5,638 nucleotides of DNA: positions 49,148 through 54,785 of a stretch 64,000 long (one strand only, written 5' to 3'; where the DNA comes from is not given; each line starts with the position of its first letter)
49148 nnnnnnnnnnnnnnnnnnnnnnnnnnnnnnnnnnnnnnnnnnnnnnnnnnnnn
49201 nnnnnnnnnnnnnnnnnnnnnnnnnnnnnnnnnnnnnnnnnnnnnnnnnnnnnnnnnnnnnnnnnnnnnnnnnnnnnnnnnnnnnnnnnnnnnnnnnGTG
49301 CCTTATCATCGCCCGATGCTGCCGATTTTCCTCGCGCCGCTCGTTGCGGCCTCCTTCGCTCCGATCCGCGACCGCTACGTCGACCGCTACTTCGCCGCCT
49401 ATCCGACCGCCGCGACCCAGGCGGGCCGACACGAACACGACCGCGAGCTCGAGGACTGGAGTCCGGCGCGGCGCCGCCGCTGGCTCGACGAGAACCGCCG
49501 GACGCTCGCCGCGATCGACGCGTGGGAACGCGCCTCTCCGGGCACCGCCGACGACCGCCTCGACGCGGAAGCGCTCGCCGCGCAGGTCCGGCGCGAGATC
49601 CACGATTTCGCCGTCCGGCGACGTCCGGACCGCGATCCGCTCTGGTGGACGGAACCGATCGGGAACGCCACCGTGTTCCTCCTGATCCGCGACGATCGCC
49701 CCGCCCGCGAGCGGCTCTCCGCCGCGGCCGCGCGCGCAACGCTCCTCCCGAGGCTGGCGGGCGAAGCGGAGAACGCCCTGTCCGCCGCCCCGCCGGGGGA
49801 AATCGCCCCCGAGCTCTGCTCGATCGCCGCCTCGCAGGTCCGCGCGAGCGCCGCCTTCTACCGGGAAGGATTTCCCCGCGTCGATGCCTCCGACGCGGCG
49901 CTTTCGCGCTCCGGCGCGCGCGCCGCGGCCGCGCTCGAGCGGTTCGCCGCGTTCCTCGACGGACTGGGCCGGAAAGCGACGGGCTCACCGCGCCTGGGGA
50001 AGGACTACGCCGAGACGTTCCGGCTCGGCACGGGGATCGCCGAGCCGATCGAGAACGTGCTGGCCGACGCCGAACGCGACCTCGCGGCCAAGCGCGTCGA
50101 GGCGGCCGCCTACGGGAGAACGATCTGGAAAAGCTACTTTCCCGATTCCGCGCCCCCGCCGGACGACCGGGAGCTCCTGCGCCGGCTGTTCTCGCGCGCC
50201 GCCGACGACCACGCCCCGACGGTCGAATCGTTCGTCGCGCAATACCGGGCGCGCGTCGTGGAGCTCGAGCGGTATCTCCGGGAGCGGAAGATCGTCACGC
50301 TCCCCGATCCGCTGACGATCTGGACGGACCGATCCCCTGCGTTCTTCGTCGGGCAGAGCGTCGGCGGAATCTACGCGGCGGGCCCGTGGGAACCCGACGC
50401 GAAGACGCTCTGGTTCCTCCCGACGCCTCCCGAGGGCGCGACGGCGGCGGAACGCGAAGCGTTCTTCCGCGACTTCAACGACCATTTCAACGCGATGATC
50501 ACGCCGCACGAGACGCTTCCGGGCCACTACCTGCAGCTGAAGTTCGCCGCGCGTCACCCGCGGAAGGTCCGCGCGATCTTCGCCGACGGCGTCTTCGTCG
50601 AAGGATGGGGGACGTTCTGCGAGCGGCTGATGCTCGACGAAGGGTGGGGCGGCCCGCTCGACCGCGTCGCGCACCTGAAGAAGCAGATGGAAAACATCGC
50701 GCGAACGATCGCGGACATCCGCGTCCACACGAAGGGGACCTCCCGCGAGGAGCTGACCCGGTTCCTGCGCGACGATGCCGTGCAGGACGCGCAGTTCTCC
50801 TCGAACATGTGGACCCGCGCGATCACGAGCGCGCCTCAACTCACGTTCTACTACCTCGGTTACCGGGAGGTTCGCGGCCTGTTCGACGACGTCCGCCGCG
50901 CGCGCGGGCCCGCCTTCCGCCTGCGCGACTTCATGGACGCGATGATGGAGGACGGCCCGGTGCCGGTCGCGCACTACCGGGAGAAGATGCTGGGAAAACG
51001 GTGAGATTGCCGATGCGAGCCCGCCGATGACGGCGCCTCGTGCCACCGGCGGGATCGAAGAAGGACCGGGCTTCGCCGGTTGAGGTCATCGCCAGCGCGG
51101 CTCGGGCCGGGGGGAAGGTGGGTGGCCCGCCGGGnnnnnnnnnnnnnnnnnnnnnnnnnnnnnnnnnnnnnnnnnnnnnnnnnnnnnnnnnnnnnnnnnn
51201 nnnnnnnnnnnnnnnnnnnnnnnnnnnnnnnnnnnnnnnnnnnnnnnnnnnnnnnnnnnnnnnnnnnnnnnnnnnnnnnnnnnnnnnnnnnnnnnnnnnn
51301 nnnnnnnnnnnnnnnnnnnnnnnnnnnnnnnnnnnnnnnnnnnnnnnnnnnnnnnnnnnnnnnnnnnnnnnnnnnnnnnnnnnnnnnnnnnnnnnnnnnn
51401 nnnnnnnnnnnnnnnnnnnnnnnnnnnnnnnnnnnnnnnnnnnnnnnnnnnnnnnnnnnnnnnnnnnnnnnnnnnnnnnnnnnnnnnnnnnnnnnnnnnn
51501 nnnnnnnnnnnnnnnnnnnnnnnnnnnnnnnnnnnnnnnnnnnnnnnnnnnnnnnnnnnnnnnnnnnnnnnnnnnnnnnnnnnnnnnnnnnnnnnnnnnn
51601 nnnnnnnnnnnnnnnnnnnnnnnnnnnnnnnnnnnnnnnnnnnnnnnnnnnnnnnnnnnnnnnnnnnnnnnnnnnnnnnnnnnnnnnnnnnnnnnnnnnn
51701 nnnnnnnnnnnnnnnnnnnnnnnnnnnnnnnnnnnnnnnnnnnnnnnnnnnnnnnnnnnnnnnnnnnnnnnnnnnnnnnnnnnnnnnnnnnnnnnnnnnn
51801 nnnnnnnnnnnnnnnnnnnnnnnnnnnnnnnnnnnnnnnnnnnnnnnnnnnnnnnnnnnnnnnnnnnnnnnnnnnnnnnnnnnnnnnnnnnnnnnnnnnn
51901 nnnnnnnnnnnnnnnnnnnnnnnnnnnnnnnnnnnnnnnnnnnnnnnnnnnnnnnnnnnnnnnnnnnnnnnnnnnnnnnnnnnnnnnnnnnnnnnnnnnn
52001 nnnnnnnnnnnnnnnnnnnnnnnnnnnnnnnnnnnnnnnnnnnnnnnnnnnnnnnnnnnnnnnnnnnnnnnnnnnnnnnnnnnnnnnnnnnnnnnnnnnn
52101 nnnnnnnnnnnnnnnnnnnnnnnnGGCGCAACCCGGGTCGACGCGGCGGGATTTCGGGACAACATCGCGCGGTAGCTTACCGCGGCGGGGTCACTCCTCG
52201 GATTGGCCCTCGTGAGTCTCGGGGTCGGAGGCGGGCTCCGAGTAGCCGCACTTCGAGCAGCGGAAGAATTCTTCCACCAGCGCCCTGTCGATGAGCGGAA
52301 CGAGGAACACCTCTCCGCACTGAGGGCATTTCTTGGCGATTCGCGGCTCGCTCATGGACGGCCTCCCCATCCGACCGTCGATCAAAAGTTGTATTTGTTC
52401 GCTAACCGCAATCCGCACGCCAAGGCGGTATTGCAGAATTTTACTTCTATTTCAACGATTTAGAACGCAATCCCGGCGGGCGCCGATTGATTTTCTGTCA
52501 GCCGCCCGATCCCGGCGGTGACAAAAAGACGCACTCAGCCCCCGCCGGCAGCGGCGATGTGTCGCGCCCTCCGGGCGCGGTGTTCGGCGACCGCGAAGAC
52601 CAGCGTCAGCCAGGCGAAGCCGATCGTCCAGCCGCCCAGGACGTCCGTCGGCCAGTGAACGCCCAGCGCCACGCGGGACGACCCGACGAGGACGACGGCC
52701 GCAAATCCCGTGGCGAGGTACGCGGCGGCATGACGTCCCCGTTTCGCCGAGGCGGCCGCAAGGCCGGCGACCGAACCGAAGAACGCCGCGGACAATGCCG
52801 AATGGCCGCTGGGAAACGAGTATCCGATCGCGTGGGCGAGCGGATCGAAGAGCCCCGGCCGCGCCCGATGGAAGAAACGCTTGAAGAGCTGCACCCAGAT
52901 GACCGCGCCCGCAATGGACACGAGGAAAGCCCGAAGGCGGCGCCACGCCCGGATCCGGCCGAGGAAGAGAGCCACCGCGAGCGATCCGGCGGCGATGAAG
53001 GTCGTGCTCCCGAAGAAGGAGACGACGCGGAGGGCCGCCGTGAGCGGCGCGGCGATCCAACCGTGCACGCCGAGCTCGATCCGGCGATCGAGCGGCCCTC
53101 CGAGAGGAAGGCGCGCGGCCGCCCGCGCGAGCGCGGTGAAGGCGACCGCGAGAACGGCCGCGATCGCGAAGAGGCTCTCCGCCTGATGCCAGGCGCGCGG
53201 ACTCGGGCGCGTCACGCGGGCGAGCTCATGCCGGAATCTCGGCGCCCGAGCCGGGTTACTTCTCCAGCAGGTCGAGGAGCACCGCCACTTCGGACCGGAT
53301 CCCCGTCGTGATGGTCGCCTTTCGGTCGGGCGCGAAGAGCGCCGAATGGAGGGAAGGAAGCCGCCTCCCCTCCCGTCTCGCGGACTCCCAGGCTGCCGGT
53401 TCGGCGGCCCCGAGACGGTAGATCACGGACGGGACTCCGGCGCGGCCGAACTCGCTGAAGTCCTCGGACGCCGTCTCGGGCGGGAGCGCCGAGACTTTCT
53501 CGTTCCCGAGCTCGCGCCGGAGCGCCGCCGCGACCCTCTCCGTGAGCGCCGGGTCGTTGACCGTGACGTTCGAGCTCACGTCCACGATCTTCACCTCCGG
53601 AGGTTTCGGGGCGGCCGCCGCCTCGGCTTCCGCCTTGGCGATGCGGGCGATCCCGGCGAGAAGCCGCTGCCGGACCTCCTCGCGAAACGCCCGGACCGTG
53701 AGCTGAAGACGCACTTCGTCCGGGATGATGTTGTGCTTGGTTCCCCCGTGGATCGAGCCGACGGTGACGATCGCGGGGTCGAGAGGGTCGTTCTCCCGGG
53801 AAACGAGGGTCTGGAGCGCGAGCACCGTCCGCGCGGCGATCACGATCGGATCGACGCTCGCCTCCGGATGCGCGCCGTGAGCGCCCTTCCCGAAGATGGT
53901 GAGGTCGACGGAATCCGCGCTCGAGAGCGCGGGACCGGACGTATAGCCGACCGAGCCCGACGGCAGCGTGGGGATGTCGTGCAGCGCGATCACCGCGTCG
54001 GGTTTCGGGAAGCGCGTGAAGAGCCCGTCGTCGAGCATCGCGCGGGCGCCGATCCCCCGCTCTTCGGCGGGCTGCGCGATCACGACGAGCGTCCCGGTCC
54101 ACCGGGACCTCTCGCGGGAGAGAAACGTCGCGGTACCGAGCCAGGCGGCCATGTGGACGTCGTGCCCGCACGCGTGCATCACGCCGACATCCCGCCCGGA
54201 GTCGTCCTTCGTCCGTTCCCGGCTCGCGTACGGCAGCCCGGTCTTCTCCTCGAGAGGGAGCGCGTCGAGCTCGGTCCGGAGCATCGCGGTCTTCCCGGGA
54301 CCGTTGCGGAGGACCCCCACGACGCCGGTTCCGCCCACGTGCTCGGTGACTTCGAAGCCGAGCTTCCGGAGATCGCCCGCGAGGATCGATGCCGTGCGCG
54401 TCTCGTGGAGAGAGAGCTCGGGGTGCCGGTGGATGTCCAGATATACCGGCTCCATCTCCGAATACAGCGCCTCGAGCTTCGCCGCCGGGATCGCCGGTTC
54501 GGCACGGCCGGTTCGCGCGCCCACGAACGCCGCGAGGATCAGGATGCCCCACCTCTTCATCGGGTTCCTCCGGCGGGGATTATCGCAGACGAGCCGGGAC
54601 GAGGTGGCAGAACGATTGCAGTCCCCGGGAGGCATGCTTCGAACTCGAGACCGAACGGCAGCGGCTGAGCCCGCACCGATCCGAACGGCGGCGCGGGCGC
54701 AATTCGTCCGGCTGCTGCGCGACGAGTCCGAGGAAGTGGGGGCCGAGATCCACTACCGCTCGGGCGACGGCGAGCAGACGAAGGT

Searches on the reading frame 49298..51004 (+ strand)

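Call 99: search_protein_families(library=pfam, proteins=[window:49298-51004:+], max_evalue=0.00001)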
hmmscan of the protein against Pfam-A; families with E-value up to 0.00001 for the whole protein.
window:49298-51004:+ (568 aa): 1 family
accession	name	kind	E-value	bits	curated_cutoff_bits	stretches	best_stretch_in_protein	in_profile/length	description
PF05960.17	DUF885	-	2.1e-64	219.5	32.4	1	36-564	1-532/532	Bacterial protein of unknown function (DUF885)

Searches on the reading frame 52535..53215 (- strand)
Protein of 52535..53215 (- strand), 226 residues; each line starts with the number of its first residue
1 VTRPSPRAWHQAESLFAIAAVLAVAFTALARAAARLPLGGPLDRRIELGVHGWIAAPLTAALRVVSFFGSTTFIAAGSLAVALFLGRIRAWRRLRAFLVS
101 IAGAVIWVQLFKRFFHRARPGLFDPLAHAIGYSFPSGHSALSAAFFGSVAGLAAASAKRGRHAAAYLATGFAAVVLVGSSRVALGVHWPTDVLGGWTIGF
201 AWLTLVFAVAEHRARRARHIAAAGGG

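Call 100: search_protein_families(library=pfam, proteins=[window:52535-53215:-], max_evalue=0.00001)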
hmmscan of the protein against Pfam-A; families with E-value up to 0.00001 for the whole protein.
window:52535-53215:- (226 aa): 1 family
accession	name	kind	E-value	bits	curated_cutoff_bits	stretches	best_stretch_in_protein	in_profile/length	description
PF01569.27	PAP2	-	1.4e-19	70.6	27.2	1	95-211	3-126/130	PAP2 superfamily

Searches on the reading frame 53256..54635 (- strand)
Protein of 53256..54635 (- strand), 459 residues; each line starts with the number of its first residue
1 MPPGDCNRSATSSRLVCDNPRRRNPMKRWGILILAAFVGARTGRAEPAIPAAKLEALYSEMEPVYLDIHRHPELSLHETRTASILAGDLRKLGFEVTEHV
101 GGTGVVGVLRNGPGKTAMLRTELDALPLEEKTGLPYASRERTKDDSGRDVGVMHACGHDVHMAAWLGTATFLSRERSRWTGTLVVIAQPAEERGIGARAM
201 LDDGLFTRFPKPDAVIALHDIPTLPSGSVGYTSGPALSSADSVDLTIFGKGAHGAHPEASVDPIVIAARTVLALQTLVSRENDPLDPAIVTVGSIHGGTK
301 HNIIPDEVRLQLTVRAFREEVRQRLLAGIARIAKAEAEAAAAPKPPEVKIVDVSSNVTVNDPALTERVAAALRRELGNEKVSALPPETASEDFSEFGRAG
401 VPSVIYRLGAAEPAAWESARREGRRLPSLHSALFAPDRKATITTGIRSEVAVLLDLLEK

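Call 99: search_protein_families(library=pfam, proteins=[window:53256-54635:-], max_evalue=0.00001)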
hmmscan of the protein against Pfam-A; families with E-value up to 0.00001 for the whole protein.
window:53256-54635:- (459 aa): 2 families
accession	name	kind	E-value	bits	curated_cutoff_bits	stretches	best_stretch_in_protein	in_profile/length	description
PF01546.33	Peptidase_M20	-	1.1e-30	107.5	24.6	1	118-411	1-177/206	Peptidase family M20/M25/M40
PF07687.19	M20_dimer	-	2.1e-15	57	21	1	240-338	6-104/107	Peptidase dimerisation domain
